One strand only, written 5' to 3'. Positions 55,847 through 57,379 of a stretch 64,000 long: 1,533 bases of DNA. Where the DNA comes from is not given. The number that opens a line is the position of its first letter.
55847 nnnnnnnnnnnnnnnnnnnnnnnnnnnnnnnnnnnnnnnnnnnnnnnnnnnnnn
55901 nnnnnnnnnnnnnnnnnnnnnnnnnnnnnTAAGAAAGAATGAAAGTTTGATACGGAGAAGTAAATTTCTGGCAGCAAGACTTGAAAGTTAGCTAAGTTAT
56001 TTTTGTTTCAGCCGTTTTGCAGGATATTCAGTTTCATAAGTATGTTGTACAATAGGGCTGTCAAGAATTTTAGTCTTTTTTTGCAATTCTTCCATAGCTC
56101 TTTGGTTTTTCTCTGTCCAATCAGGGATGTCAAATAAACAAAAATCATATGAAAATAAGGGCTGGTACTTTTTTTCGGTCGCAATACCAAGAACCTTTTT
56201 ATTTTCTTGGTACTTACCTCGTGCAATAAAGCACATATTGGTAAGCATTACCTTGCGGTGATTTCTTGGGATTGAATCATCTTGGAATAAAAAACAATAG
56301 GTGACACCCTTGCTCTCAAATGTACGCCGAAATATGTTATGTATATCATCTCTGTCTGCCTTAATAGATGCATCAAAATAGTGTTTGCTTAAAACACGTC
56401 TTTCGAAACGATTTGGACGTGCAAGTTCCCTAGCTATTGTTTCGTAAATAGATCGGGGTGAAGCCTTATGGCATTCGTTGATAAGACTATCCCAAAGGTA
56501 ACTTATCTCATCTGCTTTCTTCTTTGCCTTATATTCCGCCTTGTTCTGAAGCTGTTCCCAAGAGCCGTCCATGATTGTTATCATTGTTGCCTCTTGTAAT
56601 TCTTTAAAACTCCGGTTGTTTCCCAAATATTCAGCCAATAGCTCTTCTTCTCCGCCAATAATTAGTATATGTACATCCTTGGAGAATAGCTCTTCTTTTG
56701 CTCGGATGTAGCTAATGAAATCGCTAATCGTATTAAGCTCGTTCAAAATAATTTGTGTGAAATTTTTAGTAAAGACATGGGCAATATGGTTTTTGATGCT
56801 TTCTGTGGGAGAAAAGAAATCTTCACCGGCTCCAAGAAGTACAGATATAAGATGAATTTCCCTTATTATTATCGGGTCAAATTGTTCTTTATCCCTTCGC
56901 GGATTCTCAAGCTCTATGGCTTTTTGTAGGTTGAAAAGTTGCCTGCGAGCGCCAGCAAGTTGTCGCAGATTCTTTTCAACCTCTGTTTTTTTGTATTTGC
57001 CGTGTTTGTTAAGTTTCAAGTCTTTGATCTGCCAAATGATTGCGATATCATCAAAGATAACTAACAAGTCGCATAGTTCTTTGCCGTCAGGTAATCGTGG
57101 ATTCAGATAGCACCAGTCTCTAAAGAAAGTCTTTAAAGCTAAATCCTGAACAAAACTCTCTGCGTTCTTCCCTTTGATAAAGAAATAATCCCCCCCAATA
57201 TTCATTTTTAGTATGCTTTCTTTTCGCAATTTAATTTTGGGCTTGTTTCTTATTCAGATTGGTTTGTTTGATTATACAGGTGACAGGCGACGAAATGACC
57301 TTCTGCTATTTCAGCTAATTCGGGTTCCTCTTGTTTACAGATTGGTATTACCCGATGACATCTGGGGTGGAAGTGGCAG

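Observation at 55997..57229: AT-rich, horizontally acquired gene with an N-terminal NERD/PD-(D/E)xK-like nuclease motif placed directly after the opp operon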

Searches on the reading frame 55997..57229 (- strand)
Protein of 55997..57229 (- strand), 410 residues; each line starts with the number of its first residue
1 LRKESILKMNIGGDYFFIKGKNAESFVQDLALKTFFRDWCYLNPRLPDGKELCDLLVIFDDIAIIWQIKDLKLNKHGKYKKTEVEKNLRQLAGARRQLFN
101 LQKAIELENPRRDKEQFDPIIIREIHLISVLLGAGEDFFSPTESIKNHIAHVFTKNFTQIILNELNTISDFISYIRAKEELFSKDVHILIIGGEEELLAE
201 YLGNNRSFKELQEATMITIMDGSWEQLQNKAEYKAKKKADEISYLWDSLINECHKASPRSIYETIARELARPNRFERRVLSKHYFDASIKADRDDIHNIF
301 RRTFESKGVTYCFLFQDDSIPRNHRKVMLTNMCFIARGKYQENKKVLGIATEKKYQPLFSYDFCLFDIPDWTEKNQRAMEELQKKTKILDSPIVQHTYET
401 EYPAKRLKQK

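Call 3: search_protein_families(library=pfam, proteins=[window:55997-57229:-], max_evalue=10)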
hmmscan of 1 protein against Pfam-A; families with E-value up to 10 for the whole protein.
window:55997-57229:- (410 aa): 0 families

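Call 4: search_protein_families(library=padloc, proteins=[window:55997-57229:-], max_evalue=10)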
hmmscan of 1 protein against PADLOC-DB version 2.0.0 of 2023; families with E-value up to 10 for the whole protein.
window:55997-57229:- (410 aa): 1 family
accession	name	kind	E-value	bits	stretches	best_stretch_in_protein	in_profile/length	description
PDLC04192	HEC-01B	-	0.012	13.3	1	270-343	72-145/182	-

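Call 5: search_protein_families(library=ncbifam, proteins=[window:55997-57229:-], max_evalue=10)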
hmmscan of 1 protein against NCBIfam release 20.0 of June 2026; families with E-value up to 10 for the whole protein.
window:55997-57229:- (410 aa): 0 families

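Call 7: find_homologous_proteins(query=window:55997-57205:-, max_evalue=0.001)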
Query window:55997-57205:- (402 aa): 924 proteins with E <= 0.001 among 3919 candidates; the best 120 are listed.
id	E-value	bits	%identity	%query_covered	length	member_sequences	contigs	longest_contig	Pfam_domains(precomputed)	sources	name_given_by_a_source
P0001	9.0e-271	915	100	100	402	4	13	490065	-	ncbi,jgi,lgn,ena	-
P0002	3.6e-216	736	81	100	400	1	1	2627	-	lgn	-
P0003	3.6e-192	657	72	100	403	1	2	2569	-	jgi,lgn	-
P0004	1.3e-172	592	67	98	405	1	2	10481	-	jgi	jgi:hypothetical protein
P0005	2.8e-169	581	67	98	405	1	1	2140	-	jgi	-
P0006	3.1e-169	581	65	98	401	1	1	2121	-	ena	-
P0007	4.4e-169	581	66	98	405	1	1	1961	-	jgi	-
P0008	6.9e-169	580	65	98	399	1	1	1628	-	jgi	jgi:hypothetical protein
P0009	3.3e-168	578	65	98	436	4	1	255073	PF02810.22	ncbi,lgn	-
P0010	1.5e-167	576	65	98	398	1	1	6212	-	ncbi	-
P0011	1.6e-167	576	66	98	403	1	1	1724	-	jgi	-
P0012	5.7e-167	574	65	98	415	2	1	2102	-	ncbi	-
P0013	5.1e-166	571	64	98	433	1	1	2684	PF02810.22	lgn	-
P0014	5.3e-166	571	65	99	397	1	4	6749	-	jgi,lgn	-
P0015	2.3e-165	568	64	98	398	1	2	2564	-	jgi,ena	-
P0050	4.6e-158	544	62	98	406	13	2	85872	-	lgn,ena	-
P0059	1.3e-156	540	60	97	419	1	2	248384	-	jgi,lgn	-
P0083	4.1e-152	525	60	98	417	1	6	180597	-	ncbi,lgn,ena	-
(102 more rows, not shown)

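Call 8: search_solved_structures(query=window:55997-57205:-, max_evalue=10)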
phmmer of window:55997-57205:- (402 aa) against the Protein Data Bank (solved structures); distinct sequences matched with E-value up to 10: 3.
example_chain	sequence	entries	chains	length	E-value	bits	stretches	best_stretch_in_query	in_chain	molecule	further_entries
4bj5_A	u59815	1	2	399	0.011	18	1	104-207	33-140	PROTEIN RIF2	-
4bj6_A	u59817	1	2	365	0.094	14.9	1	113-207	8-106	RAP1-INTERACTING FACTOR 2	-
8iw2_A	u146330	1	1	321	0.31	13.2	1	35-80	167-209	Pyruvate kinase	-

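Call 9: search_protein_families(library=phrogs, proteins=[window:55997-57205:-], max_evalue=10)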
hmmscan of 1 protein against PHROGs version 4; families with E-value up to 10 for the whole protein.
window:55997-57205:- (402 aa): 1 family
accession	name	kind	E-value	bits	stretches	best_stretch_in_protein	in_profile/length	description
phrog_18195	-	unknown function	3.5e-14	53.4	2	140-369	184-432/489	-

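Call 14: find_encoding_contigs(protein=P0001, flank=10000, max_places=6)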
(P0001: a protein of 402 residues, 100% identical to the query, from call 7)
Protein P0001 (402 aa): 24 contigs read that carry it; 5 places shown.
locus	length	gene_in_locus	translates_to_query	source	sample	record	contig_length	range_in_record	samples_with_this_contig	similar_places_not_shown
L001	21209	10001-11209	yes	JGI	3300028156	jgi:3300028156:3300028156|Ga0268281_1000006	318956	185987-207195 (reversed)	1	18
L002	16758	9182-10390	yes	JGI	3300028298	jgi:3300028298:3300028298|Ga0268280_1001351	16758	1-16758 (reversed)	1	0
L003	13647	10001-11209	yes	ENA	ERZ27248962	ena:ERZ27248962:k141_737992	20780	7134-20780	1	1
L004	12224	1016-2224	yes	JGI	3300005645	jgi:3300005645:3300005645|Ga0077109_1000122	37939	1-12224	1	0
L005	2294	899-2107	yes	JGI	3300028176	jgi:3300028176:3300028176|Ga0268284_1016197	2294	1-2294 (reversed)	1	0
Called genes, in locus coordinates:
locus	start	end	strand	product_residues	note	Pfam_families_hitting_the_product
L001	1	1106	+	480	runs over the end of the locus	PF00224:PK, PF02887:PK_C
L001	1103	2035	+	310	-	PF00294:PfkB, PF08543:Phos_pyr_kin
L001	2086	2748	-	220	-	PF00702:Hydrolase, PF13419:HAD_2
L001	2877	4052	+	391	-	PF04055:Radical_SAM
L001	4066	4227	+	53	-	-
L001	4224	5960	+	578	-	PF00496:SBP_bac_5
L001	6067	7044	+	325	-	PF19300:BPD_transp_1_N (weak), PF00528:BPD_transp_1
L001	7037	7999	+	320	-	PF12911:OppC_N, PF00528:BPD_transp_1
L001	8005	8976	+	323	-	PF00005:ABC_tran, PF13304:AAA_21 (faint), PF08352:oligo_HPY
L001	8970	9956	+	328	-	PF00005:ABC_tran, PF13304:AAA_21 (faint), PF08352:oligo_HPY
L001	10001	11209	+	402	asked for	-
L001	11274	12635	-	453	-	PF04055:Radical_SAM, PF16199:Radical_SAM_C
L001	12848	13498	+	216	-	PF01209:Ubie_methyltran, PF13489:Methyltransf_23, PF08241:Methyltransf_11, PF08242:Methyltransf_12, PF13649:Methyltransf_25, PF13847:Methyltransf_31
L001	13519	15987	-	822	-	PF16927:HisKA_7TM (weak), PF13185:GAF_2 (weak), PF01590:GAF, PF13185:GAF_2, PF13492:GAF_3, PF00990:GGDEF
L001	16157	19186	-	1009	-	PF16927:HisKA_7TM, PF13185:GAF_2 (weak), PF01590:GAF, PF13185:GAF_2, PF13492:GAF_3 (weak), PF00990:GGDEF, PF13487:HD_5, PF01966:HD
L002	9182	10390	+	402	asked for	-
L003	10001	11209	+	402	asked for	-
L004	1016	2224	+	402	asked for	-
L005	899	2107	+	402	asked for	-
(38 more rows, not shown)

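Call 15: search_solved_structures(query=A1, max_evalue=10)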
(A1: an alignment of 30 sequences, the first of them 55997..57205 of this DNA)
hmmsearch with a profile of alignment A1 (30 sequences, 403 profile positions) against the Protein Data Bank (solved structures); distinct sequences matched with E-value up to 10: 3.
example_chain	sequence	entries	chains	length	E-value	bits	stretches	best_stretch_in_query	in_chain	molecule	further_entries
7pp2_A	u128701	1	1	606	0.058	15.3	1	48-111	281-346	Exocyst subunit Exo70 family protein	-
3eyy_A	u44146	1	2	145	0.25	13.3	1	128-189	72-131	Putative iron uptake regulatory protein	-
4hb1_A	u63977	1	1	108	0.26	13.2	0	171-223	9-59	DHP1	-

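Call 16: find_related_loci(query=A1, collection=genome_contigs, flank=8000)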
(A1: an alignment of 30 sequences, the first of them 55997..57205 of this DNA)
Query A1 (402 aa) in genome_contigs; peptide patterns used: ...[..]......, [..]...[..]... (x = any residue, [..] = any of these).
148 stretches matched a pattern; 50 encode a relative of the query (tblastn E <= 1e-3); 49 distinct loci.
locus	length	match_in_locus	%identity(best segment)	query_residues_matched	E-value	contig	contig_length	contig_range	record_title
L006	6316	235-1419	65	1-397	8e-176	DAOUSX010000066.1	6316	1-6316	MAG TPA_asm: Dehalococcoidia bacterium isolate CSMAG_557 CSMAG_557_k127_185480_length_6316_cov_8.0000, whole genome shot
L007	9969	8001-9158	63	8-395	2e-167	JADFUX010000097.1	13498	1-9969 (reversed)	MAG: Chloroflexota bacterium isolate C2.bin.6 k83_3261149, whole genome shotgun sequence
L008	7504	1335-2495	61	7-395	4e-161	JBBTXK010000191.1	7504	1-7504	MAG: Patescibacteria group bacterium isolate H51-bin196_1 H51_bin196_1_000000000191, whole genome shotgun sequence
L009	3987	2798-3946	60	11-396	2e-155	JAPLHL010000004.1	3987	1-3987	MAG: Chloroflexota bacterium isolate LacPavin_0920_SED4_MAG_48_8 LacPavin_0920_SED4_scaffold_393444, whole genome shotgu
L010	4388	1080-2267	57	1-395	9e-153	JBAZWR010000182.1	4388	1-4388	MAG: Thermodesulfovibrionales bacterium isolate SO_2017_GW1_37 NODE_77622_length_4388_cov_2.249707_OW334_2017, whole gen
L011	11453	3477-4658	56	3-395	1e-148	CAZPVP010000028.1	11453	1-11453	MAG TPA_asm: uncultured Gammaproteobacteria bacterium isolate SRP141376_co1_289 genome assembly, contig: NODE_10639_leng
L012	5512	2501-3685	57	2-398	1e-148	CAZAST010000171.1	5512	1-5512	MAG TPA_asm: uncultured Syntrophaceae bacterium isolate SRP192927_co6_553 genome assembly, contig: NODE_41119_length_551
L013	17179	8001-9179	54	1-395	1e-144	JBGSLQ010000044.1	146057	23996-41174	MAG: Desulfomonilaceae bacterium isolate JTS-AC162 k141_2691925, whole genome shotgun sequence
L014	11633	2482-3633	57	6-395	1e-143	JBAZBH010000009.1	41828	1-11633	MAG: Patescibacteria group bacterium isolate SO_2017_GW1_108 NODE_4395_length_41828_cov_1.388672_OW334_2017, whole genom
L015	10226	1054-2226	58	6-395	3e-143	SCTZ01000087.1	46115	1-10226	MAG: Chloroflexota bacterium isolate FW602_bin.16 FW602_bin.16-45761, whole genome shotgun sequence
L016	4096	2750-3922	54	2-395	1e-144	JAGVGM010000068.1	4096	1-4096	MAG: Thermodesulfovibrionia bacterium isolate DeMMO2_3 c_000000032109, whole genome shotgun sequence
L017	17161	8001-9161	54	7-395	1e-140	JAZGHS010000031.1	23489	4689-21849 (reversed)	MAG: Candidatus Zixiibacteriota bacterium isolate SCS6bin.4 SCS6bin.4_31, whole genome shotgun sequence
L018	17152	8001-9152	53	10-395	5e-136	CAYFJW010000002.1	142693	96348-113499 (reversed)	MAG TPA_asm: Candidatus Woesearchaeota archaeon isolate ERP019367_co2_61 genome assembly, contig: NODE_127_length_142693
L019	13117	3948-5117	53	7-395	9e-133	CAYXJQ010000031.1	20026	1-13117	MAG TPA_asm: uncultured Pseudomonadales bacterium isolate SRP067234_co1_163 genome assembly, contig: k99_580055, whole g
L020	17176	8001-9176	55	8-395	1e-132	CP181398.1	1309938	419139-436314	MAG: Candidatus Kerfeldbacteria bacterium isolate MKparc4 chromosome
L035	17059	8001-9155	50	7-396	2e-117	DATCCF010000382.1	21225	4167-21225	MAG TPA_asm: Terriglobales bacterium isolate SMAG_U7692 k141_28987, whole genome shotgun sequence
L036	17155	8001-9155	48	7-395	5e-117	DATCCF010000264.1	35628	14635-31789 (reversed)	MAG TPA_asm: Terriglobales bacterium isolate SMAG_U7692 k141_308888, whole genome shotgun sequence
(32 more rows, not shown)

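Call 21: predict_structure(alignment_id=A1)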
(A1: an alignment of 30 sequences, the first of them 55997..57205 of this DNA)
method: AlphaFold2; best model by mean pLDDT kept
length: 402 residues; sequences in the alignment: 30
mean_pLDDT: 71.0   pTM: 0.56
mean pLDDT of the five models: 71.0, 69.7, 67.8, 66.5, 61.7
residues with pLDDT >= 90: 57; 70-90: 174; 50-70: 97; < 50: 74
segments of 3 or more residues with pLDDT < 50: 1-16, 33-35, 41-44, 53-55, 57-66, 69-71, 75-93, 397-402
pLDDT, mean of each block of 10 residues (from residue 1): 41 48 53 50 51 47 43 48 39 55 60 65 65 72 76 74 84 83 87 89 84 89 83 74 70 70 73 87 87 86 91 90 94 89 83 88 90 89 57 45 30
secondary structure, 60 per line:
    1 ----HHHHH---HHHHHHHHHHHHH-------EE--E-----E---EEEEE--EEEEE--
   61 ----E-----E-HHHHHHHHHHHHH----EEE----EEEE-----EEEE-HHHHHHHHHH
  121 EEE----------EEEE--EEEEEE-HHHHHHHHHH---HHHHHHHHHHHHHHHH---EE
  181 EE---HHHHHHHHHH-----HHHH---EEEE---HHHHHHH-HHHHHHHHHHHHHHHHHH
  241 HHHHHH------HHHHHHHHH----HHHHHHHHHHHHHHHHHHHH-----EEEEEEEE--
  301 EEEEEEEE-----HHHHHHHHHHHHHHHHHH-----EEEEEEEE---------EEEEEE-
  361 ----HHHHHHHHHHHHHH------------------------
elements in order: H5-9 H13-25 E47-51 E54-58 H73-85 E90-92 E97-100 E106-109 H111-120 E121-123 E134-137 E140-145 H147-156 H160-175 E179-182 H186-195 H201-204 E208-211 H215-221 H223-246 H253-261 H266-285 E291-298 E301-308 H314-331 E337-344 E354-359 H365-378

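Call 23: search_protein_representatives(alignment_id=A1)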
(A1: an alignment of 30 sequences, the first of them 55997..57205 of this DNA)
Query: 30 sequences, 403 profile positions. Proteins with E-value up to 0.001 (for the whole library): 2511; up to 1e-10: 1720; up to 1e-30: 772. The best 150 are listed.
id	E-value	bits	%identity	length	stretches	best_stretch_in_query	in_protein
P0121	1.1e-162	557.8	-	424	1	11-399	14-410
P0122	9.5e-155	531.7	-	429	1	7-400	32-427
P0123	3.3e-149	513.4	-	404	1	9-399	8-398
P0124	7.5e-145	499.1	-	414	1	11-400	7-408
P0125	2.3e-144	497.5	-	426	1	7-399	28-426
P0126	3.9e-144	496.8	-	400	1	6-399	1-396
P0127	7.3e-144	495.9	-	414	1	5-400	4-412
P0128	8.7e-144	495.6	-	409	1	4-401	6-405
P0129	5.0e-143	493.1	-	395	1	7-399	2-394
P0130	8.9e-142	489.0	-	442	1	8-401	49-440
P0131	9.3e-140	482.3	-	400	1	8-400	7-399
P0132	1.1e-139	482.1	-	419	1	7-401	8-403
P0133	4.2e-139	480.2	-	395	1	10-386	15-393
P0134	1.5e-138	478.3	-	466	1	10-399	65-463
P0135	1.2e-137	475.4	-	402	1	9-398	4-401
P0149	3.7e-118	411.2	-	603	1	6-401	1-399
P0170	3.9e-90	318.9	-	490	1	7-390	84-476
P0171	7.1e-90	318.1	-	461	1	11-386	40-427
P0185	2.5e-81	289.9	-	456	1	12-379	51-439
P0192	5.1e-73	262.5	-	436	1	10-381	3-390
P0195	1.7e-70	254.2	-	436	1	20-400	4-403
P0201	1.6e-67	244.5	-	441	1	14-401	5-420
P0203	5.6e-67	242.7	-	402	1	18-400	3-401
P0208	2.5e-66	240.5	-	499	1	19-401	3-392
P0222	2.3e-63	230.8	-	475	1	18-399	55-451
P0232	2.4e-62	227.4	-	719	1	19-400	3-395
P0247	3.1e-60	220.5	-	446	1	19-400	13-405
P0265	8.4e-57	209.2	-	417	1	20-402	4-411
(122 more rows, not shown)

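Call 25: search_protein_families(library=pfam, alignment_id=A2, max_evalue=0.1)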
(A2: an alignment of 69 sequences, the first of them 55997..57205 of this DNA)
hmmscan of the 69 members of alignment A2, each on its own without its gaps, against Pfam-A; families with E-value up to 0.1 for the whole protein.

A. member 1, window:55997-57205:- (402 aa): 0 families

B. families by the number of members that match (of 69 scanned): 23 families
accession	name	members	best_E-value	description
PF08378.17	NERD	18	0.00018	Nuclease-related domain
PF02810.21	SEC-C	2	7.8e-11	SEC-C motif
PF01420.25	Methylase_S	1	2.3e-39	Type I restriction modification DNA specificity domain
PF14202.11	TnpW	1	0.015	Transposon-encoded protein TnpW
PF06437.16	ISN1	1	0.029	IMP-specific 5'-nucleotidase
PF03673.18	UPF0128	1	0.03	Uncharacterised protein family (UPF0128)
PF03288.22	Pox_D5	1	0.03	Poxvirus D5 protein-like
PF17175.10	MOLO1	1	0.031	Modulator of levamisole receptor-1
PF02190.22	LON_substr_bdg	1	0.035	ATP-dependent protease La (LON) substrate-binding domain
PF18451.7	CdiA_C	1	0.038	Contact-dependent growth inhibition CdiA C-terminal domain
PF13940.11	Ldr_toxin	1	0.039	Toxin Ldr, type I toxin-antitoxin system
PF14470.12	bPH_3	1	0.04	Bacterial PH domain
PF13921.12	Myb_DNA-bind_6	1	0.043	Myb-like DNA-binding domain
PF22763.1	NrS1-1_pol-like_HBD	1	0.043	NrS-1 polymerase HBD domain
PF22943.2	HTH_68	1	0.053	Putative helix-turn-helix domain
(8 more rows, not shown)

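Call 27: search_solved_structures(query=A2, max_evalue=10)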
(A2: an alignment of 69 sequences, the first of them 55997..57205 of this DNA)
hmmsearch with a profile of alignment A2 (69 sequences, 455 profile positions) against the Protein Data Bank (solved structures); distinct sequences matched with E-value up to 10: 0.

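Call 28: fold_search(model_id=the predicted structure, library=pdb)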
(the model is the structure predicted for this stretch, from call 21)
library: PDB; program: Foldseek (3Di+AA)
matches with E <= 10: 393; with E <= 0.001: 0
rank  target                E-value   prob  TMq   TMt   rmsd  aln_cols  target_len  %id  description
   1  1wpm_A                3.9e-02  0.16  0.15  0.18  18.2       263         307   12  Structure of Bacillus subtilis inorganic pyrophosphatase (released 2004-11-23)
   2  3h4r                  4.9e-02  0.18  0.13  0.19  17.5       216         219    9  Crystal structure of E. coli RecE exonuclease (released 2009-05-26)
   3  3l0a                  1.3e-01  0.12  0.12  0.17  18.0       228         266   12  Crystal structure of Putative exonuclease (RER070207002219) from Eubacterium rectale at 2.19 A resolution (released 2010-01-12)
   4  8rod_A                1.3e-01  0.06  0.10  0.11  24.5       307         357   10  Human cohesin SMC1A-HD(shortCC-EQ)/RAD21-C complex - Open/closed P-loop conformation (released 2024-09-11)
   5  5f6c_B                1.6e-01  0.08  0.13  0.11  16.7       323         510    8  The structure of E. coli RNase E catalytically inactive mutant with RNA bound (released 2016-12-14)
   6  2eb0_A                1.8e-01  0.08  0.11  0.13  20.3       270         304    9  Crystal structure of Methanococcus jannaschii putative family II inorganic pyrophosphatase (released 2007-08-07)
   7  2vrt_C                1.8e-01  0.07  0.11  0.11  19.0       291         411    8  Crystal Structure of E. coli RNase E possessing M1 RNA fragments - Catalytic Domain (released 2008-07-22)
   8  8roc_A                2.1e-01  0.09  0.15  0.17  19.7       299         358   10  Human cohesin SMC1A-HD(shortCC-EQ)/RAD21-C complex - Apo closed P-loop conformation (released 2024-09-11)
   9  8rof_A                2.6e-01  0.04  0.10  0.11  24.7       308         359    9  Human cohesin SMC1A-HD(shortCC-EQ)/RAD21-C complex - ADP-Mg-bound conformation (released 2024-09-11)
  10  8roa_A                2.8e-01  0.06  0.08  0.09  21.7       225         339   13  Human cohesin SMC1A-HD(longCC-EQ)/RAD21-C complex - ADP-bound conformation (released 2024-09-11)
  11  7ovu                  3.3e-01  0.33  0.13  0.23   7.8       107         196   11  Crystal structure of Arabidopsis thaliana NAT9 in complex with AcCoA (released 2022-12-21)
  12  8ki7_A                3.3e-01  0.05  0.11  0.03  20.3       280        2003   12  Structure of Tomato spotted wilt virus L protein contained endoH domain binding to 3'5'vRNA (released 2024-09-25)
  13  7w1m_A                3.7e-01  0.04  0.10  0.10  29.9       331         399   11  Cryo-EM structure of human cohesin-CTCF-DNA complex (released 2023-05-31)
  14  2i79_F                3.9e-01  0.15  0.11  0.24  10.3       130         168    8  The crystal structure of the acetyltransferase of GNAT family from Streptococcus pneumoniae (released 2006-10-10)
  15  2i79_D                4.1e-01  0.18  0.11  0.22  10.2       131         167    8  The crystal structure of the acetyltransferase of GNAT family from Streptococcus pneumoniae (released 2006-10-10)
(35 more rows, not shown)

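Call 34: search_protein_families(library=pfam, alignment_id=A4, max_evalue=0.00001)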
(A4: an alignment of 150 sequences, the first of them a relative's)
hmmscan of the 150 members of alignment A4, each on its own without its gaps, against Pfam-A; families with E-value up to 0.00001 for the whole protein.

A. member 1, L006:1504-2166:+ (221 aa): 1 family
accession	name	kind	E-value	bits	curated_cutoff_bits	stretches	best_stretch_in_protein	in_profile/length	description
PF01902.24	Diphthami_syn_2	-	9.4e-42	143.4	23.2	1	4-217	2-213/219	Diphthamide synthase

B. families by the number of members that match (of 150 scanned): 151 families (the first 25 are shown)
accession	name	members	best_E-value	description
PF01053.26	Cys_Met_Meta_PP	2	3.2e-144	Cys/Met metabolism PLP-dependent enzyme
PF00733.27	Asn_synthase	2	5.2e-82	Asparagine synthase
PF02540.23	NAD_synthase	2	1.1e-46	NAD synthase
PF00534.26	Glycos_transf_1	2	3.8e-43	Glycosyl transferases group 1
PF13692.12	Glyco_trans_1_4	2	4.2e-42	Glycosyl transferases group 1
PF01902.24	Diphthami_syn_2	2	9.4e-42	Diphthamide synthase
PF02082.26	Rrf2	2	7.3e-34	Iron-dependent Transcriptional regulator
PF00589.27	Phage_integrase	2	3.2e-31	Phage integrase family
PF02661.23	Fic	2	3e-24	Fic/DOC family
PF00571.33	CBS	2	3.4e-24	CBS domain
PF18734.6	HEPN_AbiU2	2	1.7e-17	AbiU2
PF13439.12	Glyco_transf_4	2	2.3e-16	Glycosyltransferase Family 4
PF20706.3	GT4-conflict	2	7.4e-09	Family 4 Glycosyltransferase in conflict systems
PF13744.12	HTH_37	2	6.3e-08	Helix-turn-helix domain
PF13560.12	HTH_31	2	1.5e-06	Helix-turn-helix domain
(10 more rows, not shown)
